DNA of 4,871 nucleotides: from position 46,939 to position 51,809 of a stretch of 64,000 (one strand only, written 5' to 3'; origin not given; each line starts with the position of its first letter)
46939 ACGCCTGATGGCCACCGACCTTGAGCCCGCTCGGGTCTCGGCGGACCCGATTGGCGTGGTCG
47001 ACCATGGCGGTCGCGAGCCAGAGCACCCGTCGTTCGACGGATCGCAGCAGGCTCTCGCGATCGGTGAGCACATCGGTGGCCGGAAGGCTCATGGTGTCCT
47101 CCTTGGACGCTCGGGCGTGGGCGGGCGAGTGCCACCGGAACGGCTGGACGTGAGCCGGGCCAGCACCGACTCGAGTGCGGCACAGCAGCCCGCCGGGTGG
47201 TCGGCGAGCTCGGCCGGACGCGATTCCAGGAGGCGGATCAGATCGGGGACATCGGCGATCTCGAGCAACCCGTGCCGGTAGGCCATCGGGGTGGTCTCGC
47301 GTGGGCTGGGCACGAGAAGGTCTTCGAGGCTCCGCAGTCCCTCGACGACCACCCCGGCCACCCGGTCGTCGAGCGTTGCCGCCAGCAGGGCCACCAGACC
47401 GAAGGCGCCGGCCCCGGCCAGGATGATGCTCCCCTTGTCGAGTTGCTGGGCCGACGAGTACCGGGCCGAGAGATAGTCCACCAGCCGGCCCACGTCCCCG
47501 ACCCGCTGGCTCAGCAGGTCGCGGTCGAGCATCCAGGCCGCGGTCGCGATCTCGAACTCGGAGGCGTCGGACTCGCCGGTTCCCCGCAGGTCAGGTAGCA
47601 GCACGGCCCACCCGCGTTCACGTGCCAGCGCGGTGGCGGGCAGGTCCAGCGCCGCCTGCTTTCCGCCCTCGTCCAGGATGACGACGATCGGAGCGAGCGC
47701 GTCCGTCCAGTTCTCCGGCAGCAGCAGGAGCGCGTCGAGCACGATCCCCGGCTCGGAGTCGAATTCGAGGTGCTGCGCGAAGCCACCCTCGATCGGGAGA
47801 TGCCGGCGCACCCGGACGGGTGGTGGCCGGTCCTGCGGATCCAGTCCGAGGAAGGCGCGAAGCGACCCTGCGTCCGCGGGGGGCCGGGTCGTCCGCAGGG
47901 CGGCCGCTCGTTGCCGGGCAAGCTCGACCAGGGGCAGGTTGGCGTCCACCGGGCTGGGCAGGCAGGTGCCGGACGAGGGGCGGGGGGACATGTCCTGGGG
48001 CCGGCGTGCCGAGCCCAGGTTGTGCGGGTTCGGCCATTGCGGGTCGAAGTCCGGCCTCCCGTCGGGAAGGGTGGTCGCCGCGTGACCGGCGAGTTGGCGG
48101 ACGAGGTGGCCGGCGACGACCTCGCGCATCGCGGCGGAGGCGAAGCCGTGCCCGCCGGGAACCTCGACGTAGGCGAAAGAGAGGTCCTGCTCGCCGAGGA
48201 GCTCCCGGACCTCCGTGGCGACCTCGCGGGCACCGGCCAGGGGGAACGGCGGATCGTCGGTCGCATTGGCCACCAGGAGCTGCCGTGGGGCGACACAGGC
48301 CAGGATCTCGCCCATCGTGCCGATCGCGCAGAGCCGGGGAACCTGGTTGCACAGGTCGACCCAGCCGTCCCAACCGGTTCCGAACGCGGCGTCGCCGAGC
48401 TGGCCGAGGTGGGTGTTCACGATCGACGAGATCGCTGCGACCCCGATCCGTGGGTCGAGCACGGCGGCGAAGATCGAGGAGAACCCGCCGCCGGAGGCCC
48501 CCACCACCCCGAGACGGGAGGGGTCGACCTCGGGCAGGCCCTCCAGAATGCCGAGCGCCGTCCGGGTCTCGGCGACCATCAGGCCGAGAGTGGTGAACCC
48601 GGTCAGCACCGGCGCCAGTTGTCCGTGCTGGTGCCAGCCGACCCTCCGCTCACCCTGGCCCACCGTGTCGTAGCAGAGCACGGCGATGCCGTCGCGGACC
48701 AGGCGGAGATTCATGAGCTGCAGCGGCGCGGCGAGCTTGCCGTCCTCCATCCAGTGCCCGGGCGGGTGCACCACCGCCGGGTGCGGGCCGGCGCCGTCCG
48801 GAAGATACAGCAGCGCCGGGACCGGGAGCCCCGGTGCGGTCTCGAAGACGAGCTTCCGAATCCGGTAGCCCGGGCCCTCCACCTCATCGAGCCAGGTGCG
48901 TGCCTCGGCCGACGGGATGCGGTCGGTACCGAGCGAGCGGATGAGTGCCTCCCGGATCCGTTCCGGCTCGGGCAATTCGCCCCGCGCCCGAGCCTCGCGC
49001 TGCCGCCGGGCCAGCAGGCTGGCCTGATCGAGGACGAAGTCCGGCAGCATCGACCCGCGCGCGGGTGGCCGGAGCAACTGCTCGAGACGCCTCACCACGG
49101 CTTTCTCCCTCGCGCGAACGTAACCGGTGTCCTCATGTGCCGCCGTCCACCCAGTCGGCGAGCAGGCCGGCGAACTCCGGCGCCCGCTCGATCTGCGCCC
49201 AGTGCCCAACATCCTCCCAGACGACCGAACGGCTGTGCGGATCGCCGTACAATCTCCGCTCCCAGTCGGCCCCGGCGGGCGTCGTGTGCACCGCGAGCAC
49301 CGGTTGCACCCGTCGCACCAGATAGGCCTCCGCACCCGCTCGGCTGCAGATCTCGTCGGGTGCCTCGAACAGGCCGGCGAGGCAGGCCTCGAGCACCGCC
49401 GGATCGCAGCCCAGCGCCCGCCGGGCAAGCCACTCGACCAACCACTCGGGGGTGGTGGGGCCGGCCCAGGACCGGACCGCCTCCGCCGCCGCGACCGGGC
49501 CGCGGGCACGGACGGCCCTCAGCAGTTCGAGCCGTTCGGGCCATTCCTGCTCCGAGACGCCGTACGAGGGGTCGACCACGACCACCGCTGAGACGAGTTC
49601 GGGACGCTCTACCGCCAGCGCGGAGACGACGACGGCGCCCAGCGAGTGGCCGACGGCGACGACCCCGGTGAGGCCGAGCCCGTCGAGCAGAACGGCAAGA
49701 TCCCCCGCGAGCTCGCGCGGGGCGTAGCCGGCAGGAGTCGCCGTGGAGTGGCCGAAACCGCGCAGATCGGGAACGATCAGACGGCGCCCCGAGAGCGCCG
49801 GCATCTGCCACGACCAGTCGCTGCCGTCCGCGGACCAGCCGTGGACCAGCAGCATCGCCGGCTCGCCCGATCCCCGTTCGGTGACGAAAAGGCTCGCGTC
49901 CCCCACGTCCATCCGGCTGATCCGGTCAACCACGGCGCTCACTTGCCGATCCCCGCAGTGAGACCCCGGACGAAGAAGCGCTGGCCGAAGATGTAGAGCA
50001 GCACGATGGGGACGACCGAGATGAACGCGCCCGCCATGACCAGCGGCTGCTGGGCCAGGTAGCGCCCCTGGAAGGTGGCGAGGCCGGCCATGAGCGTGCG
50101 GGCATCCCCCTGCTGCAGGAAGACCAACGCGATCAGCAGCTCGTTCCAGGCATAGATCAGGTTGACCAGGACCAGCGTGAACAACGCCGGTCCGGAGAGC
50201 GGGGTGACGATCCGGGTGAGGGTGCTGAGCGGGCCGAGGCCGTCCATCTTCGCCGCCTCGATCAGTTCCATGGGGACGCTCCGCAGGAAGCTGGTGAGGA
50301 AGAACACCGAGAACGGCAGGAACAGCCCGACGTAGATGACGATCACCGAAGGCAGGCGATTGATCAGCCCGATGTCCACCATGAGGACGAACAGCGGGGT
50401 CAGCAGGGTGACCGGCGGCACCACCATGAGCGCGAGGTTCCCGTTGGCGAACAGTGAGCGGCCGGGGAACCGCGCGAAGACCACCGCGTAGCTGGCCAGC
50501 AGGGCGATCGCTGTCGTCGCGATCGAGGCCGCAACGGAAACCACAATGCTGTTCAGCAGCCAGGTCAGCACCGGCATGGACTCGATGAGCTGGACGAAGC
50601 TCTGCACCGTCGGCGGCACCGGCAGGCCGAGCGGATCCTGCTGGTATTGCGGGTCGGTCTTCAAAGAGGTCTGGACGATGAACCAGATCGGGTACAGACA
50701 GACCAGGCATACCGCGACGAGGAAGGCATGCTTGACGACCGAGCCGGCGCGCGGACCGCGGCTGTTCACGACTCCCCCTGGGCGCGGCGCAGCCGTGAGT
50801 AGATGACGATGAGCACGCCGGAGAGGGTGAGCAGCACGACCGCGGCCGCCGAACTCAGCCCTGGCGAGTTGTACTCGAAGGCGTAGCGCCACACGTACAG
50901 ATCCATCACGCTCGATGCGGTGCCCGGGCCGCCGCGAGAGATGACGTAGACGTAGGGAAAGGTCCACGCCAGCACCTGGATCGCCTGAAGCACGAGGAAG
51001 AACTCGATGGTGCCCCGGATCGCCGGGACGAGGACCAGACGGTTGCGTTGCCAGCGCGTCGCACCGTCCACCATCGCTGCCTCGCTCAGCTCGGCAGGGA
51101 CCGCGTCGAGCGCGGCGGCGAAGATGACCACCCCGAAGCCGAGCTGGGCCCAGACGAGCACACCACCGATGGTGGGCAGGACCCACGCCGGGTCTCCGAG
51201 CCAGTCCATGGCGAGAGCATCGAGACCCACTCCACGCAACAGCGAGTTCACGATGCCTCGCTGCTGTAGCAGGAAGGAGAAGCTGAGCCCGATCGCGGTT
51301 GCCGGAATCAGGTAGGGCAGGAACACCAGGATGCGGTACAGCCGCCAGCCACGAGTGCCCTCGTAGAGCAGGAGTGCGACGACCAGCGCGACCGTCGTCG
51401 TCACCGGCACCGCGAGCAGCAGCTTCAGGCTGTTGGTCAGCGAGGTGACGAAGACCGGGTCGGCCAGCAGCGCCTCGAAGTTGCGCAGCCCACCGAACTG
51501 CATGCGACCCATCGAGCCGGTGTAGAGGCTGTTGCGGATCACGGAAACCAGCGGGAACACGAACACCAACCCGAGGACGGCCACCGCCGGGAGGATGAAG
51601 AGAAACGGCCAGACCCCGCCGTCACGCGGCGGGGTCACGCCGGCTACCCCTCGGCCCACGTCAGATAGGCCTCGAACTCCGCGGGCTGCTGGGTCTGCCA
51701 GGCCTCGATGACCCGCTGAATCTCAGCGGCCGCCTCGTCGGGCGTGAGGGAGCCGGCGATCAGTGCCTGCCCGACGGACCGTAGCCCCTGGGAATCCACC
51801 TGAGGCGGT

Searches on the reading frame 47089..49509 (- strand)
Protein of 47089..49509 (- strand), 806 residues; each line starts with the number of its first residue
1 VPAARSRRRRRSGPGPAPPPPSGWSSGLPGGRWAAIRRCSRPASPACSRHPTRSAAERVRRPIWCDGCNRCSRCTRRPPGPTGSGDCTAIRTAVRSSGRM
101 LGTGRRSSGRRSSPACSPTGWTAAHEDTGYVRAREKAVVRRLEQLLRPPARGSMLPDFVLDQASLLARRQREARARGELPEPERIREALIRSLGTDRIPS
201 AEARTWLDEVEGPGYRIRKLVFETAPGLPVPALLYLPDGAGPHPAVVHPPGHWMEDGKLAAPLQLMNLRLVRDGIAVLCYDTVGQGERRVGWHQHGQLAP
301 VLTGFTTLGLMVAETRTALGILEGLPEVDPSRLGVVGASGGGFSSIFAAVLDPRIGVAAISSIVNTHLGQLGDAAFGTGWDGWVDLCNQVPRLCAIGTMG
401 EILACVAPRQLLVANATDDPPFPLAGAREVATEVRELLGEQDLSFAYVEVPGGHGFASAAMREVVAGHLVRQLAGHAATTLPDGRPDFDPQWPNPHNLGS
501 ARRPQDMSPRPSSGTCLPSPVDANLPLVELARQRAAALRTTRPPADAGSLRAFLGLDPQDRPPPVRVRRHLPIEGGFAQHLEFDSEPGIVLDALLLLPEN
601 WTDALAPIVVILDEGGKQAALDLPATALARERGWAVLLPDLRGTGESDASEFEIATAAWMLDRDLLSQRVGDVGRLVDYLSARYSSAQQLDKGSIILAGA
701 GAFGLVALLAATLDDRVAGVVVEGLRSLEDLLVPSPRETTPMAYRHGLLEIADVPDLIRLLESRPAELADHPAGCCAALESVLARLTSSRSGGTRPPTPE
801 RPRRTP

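Call 62: search_protein_families(library=pfam, proteins=[window:47089-49509:-], max_evalue=0.001)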
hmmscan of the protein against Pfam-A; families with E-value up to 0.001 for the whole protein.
window:47089-49509:- (806 aa): 5 families
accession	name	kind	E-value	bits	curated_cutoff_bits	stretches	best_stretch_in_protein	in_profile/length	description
PF05448.18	AXE1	-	7.6e-09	35.2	21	1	215-356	54-201/321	Acetyl xylan esterase (AXE1)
PF22244.2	GCE_fung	-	5.9e-06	26.7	27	0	272-358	40-132/231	Glucuronyl esterase, fungi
PF01738.24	DLH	-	0.00034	20.7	21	0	592-721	2-125/217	Dienelactone hydrolase family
PF00326.27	Peptidase_S9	-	0.00063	19.7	22.6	0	327-459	60-192/213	Prolyl oligopeptidase family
PF02129.25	Peptidase_S15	-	0.00098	19.3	23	0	231-287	6-64/262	X-Pro dipeptidyl-peptidase (S15 family)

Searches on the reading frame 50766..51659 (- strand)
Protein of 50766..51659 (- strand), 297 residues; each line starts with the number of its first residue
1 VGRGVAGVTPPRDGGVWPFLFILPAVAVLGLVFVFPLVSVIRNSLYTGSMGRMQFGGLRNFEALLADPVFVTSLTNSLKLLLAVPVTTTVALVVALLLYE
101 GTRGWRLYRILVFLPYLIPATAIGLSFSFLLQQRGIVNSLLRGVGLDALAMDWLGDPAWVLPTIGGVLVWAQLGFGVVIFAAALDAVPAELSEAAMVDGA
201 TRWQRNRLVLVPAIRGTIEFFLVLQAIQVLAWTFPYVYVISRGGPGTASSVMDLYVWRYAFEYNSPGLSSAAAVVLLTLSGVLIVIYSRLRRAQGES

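Call 62: search_protein_families(library=pfam, proteins=[window:50766-51659:-], max_evalue=0.001)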
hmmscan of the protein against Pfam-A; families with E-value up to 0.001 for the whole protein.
window:50766-51659:- (297 aa): 1 family
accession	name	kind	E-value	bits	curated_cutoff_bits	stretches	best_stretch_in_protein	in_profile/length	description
PF00528.27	BPD_transp_1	-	3.7e-13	50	26.4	1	89-290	3-178/184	Binding-protein-dependent transport system inner membrane component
